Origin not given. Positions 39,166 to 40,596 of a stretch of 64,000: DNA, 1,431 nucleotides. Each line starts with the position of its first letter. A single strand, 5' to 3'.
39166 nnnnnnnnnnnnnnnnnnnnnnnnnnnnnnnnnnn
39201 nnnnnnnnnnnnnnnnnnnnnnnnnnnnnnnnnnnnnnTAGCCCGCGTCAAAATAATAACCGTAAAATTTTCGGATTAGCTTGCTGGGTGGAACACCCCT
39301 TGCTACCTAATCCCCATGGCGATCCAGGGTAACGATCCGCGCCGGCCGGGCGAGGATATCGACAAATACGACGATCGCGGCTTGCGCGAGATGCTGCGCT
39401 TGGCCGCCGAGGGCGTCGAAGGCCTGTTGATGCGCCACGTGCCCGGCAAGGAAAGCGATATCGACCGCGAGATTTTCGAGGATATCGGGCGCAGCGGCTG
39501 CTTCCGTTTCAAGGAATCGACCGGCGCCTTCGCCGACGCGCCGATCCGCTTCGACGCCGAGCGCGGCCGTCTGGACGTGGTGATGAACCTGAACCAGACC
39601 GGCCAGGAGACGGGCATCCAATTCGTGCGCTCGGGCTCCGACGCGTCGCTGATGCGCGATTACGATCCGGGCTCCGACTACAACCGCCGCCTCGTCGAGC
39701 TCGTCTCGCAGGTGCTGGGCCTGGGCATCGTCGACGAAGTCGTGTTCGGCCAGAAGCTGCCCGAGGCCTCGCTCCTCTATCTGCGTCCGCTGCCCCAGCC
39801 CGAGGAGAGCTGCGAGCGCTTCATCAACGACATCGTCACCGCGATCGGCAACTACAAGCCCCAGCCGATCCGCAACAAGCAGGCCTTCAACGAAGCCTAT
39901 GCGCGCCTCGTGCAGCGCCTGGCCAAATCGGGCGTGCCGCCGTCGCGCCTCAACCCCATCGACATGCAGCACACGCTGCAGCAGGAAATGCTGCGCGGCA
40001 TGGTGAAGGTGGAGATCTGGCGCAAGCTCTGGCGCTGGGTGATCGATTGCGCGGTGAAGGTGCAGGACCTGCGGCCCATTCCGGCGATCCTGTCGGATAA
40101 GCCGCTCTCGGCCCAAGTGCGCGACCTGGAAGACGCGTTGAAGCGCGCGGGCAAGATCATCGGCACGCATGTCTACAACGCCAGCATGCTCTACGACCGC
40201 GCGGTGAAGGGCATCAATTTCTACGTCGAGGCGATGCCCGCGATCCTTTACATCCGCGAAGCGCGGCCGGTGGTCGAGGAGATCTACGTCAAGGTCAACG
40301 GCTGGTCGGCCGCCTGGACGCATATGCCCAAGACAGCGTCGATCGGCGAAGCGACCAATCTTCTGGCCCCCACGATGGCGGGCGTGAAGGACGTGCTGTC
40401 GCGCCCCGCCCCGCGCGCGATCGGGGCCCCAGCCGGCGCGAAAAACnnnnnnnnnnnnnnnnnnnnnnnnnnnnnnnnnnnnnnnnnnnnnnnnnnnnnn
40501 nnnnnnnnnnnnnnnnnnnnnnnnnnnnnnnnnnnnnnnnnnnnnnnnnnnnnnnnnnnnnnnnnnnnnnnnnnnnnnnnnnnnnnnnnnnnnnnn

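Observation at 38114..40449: Tandem pair of about 375-aa paralogous proteins with no recognisable domain, directly downstream of nrdJ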

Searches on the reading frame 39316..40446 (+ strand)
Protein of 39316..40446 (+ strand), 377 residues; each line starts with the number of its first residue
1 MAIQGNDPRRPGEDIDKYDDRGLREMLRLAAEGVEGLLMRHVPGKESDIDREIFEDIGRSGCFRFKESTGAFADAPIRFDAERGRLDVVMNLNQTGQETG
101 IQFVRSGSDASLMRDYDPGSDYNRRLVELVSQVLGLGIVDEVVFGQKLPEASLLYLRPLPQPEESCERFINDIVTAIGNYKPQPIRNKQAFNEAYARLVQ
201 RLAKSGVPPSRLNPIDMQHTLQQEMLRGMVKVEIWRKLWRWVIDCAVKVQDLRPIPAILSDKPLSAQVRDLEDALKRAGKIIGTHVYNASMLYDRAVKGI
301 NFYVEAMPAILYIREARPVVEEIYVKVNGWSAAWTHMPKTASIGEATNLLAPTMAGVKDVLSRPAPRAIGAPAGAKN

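Call 4: search_protein_families(library=pfam, proteins=[window:39316-40446:+], max_evalue=1)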
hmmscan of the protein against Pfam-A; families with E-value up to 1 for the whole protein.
window:39316-40446:+ (377 aa): 0 families

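Call 5: search_protein_families(library=ncbifam, proteins=[window:39316-40446:+], max_evalue=1)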
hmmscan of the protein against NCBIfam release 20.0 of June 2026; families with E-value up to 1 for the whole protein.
window:39316-40446:+ (377 aa): 1 family
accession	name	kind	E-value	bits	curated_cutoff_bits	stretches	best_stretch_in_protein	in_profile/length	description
NF011157.0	PRK14562.1-2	equivalog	0.015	15.1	238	1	269-328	53-109/191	haloacid dehalogenase superfamily protein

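Call 7: search_protein_families(library=phrogs, proteins=[window:39316-40446:+], max_evalue=1)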
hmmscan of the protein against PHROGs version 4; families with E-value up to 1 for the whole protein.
window:39316-40446:+ (377 aa): 0 families

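Call 8: search_protein_families(library=padloc, proteins=[window:39316-40446:+], max_evalue=1)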
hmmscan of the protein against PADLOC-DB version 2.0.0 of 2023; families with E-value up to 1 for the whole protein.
window:39316-40446:+ (377 aa): 0 families

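Call 40: search_solved_structures(query=A3, max_evalue=10)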
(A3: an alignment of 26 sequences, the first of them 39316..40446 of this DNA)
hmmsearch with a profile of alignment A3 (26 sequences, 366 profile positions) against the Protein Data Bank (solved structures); distinct sequences matched with E-value up to 10: 1.
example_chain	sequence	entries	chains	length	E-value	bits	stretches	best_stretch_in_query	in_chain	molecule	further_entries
9cte_A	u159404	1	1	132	0.46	12.8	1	228-297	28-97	De novo protein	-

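Call 46: predict_structure(alignment_id=A3)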
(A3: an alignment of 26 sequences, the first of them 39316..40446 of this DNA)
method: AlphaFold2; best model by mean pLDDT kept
length: 377 residues; sequences in the alignment: 26
mean_pLDDT: 75.1   pTM: 0.74
mean pLDDT of the five models: 75.1, 74.9, 72.6, 68.5, 68.3
residues with pLDDT >= 90: 72; 70-90: 192; 50-70: 66; < 50: 47
segments of 3 or more residues with pLDDT < 50: 1-17, 33-45, 96-98, 162-167, 371-377
pLDDT, mean of each block of 10 residues (from residue 1): 33 46 61 42 51 84 82 81 81 51 78 83 87 84 89 72 50 62 57 70 81 74 80 82 88 93 94 94 90 78 79 91 90 88 91 87 82 38
secondary structure, 60 per line:
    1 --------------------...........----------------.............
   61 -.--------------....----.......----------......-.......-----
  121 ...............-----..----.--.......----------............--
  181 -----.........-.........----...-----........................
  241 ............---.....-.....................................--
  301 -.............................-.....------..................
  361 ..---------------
elements in order: H21-31 H48-60 E77-80 E85-91 E102-107 H109-115 H121-135 H150-156 H167-178 H186-194 H196-204 H217-252 H256-260 H262-298 H302-330 H332-336 H343-362

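Call 69: search_dna_similar(query=window:39316-40446:+, collection=plasmids, mode=protein, max_evalue=0.001)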
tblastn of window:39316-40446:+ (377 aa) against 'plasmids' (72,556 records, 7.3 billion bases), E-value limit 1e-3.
No match.

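Call 70: search_dna_similar(query=window:39316-40446:+, collection=phages, mode=protein, max_evalue=0.001)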
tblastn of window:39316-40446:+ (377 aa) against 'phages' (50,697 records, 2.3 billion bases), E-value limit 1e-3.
No match.

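Call 73: search_protein_families(library=pfam, alignment_id=A5, max_evalue=10)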
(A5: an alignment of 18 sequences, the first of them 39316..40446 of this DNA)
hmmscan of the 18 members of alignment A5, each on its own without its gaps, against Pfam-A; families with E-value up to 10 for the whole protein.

A. member 1, window:39316-40446:+ (377 aa): 0 families

B. families by the number of members that match (of 18 scanned): 8 families
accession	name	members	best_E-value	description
PF23079.1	HTH_NOL4_2nd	2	0.00048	Nucleolar protein 4, helical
PF25032.1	N-HEAT_ATR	2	0.035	Serine/threonine-protein kinase ATR, N-HEAT region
PF09130.16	DUF1932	1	0.015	Domain of unknown function (DUF1932)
PF22075.2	DUF6939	1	0.095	Family of unknown function (DUF6939)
PF14370.11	Topo_C_assoc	1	0.13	C-terminal topoisomerase domain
PF02501.22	T2SSI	1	0.14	Type II secretion system (T2SS), protein I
PF12831.13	FAD_oxidored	1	0.15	FAD dependent oxidoreductase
PF22501.1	DUF6991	1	0.21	Domain of unknown function (DUF6991)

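Call 75: fold_search(model_id=the predicted structure, library=pdb)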
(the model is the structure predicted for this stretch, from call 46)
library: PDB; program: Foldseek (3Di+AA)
matches with E <= 10: 201; with E <= 0.001: 0
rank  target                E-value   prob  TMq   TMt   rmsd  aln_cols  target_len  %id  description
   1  7udn_B                2.0e-01  0.97  0.28  0.36  15.3       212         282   11  Crystal structure of designed helical repeat protein RPB_PLP1_R6 in alternative conformation 2 (released 2023-03-22)
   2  7udm_A                4.4e-01  0.89  0.28  0.35  14.8       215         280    9  Crystal structure of designed helical repeat protein RPB_PLP1_R6 in alternative conformation 1 (with peptide) (released 2023-03-22)
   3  4ayt                  8.4e-01  0.06  0.11  0.08  22.2       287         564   15  STRUCTURE OF THE HUMAN MITOCHONDRIAL ABC TRANSPORTER, ABCB10 (released 2012-07-11)
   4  7udn_A                8.8e-01  0.77  0.29  0.36  15.7       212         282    9  Crystal structure of designed helical repeat protein RPB_PLP1_R6 in alternative conformation 2 (released 2023-03-22)
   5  8s2p_AAA              9.2e-01  0.08  0.11  0.17  19.3       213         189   13  Crystal structure of Borrelia burgdorferi paralogous family 12 outer surface protein BBH37 (space group p21) (released 2025-03-05)
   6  7xgg_A                1.0e+00  0.35  0.19  0.37  14.9       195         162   12  Crystal structure of BCL-xL in complex with computationally designed inhibitor protein (released 2022-07-20)
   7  7wuw_C                1.0e+00  0.08  0.14  0.16  18.6       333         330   10  Crystal structure of AziU3/U2 from Streptomyces sahachiroi (released 2022-09-07)
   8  7unj_B                1.2e+00  0.10  0.13  0.19  20.2       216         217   11  De novo designed chlorophyll dimer protein with Zn pheophorbide a methyl ester matching geometry of purple bacterial s (released 2023-04-19)
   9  7udm_B                1.3e+00  0.57  0.27  0.34  15.2       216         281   11  Crystal structure of designed helical repeat protein RPB_PLP1_R6 in alternative conformation 1 (with peptide) (released 2023-03-22)
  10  3haq                  1.5e+00  0.06  0.10  0.15  21.9       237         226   18  Crystal structure of bacteriorhodopsin mutant I148A crystallized from bicelles (released 2009-09-22)
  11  9g3z_H                1.5e+00  0.12  0.20  0.11  22.6       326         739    9  Structure of the Open gamma-Tubulin Ring Complex from Pig Brain (released 2024-10-02)
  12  9g3y_H                1.5e+00  0.10  0.19  0.11  27.3       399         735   10  Structure of the Native CMG-decorated gamma-Tubulin Ring Complex from Pig Brain (released 2024-10-02)
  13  6su4_X                1.5e+00  0.08  0.16  0.20  21.2       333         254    9  Crystal structure of the 48C12 heliorhodopsin in the blue form at pH 4.3 (released 2019-12-11)
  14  4bej_C                1.5e+00  0.06  0.14  0.11  35.4       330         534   12  Nucleotide-free Dynamin 1-like protein (DNM1L, DRP1, DLP1) (released 2013-04-24)
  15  9s99_A                1.8e+00  0.10  0.15  0.24  19.9       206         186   14  CdvB2 filament - high twist, class B (released 2026-01-28)
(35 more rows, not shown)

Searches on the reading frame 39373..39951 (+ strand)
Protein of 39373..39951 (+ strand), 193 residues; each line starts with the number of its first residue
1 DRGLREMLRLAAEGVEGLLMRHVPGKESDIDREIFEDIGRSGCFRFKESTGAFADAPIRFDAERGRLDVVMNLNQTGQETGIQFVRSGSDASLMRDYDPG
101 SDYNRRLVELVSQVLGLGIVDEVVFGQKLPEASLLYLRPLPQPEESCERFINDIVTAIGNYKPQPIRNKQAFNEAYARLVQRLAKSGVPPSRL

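Call 94: search_solved_structures(query=A6, max_evalue=10, show_alignments=2)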
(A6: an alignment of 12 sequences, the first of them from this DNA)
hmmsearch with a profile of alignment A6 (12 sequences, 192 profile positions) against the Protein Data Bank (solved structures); distinct sequences matched with E-value up to 10: 0.
